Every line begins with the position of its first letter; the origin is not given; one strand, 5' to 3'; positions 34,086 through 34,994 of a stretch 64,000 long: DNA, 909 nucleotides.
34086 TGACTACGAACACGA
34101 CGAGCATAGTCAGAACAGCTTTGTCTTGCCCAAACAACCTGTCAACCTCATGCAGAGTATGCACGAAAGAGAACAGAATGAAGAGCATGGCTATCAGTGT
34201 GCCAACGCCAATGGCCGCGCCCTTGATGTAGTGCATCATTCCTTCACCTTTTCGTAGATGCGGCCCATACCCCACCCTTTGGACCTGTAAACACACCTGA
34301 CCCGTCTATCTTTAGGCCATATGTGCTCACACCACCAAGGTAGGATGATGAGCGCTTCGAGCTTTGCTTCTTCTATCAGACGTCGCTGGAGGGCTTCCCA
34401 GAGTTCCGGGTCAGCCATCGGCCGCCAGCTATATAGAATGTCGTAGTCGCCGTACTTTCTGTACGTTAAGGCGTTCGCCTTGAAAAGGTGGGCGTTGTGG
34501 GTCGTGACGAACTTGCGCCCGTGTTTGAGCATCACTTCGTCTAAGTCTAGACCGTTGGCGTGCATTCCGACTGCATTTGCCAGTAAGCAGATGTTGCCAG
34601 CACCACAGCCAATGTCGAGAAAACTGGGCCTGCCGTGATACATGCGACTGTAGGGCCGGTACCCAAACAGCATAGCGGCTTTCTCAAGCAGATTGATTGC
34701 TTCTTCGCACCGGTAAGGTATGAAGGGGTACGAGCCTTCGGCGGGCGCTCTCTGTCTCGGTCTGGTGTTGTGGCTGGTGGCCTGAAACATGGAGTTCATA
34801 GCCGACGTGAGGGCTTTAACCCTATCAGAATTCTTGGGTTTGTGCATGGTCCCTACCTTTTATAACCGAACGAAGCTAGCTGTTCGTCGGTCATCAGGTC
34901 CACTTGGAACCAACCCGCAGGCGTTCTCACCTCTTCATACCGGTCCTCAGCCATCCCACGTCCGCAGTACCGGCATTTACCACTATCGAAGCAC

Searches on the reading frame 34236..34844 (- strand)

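Call 39: search_protein_families(library=pfam, proteins=[window:34236-34844:-], max_evalue=0.001)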
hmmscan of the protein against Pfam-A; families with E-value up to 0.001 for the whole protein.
window:34236-34844:- (202 aa): 4 families
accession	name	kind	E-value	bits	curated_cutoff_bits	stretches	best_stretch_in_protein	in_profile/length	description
PF13649.12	Methyltransf_25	-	3.1e-07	31.4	27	1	76-153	2-87/97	Methyltransferase domain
PF13847.12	Methyltransf_31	-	0.00012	22.2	27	1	74-112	6-47/145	Methyltransferase domain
PF08241.18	Methyltransf_11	-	0.00022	22.2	21.2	1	76-126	1-52/95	Methyltransferase domain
PF13489.12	Methyltransf_23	-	0.0007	19.8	27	1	73-118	24-67/164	Methyltransferase domain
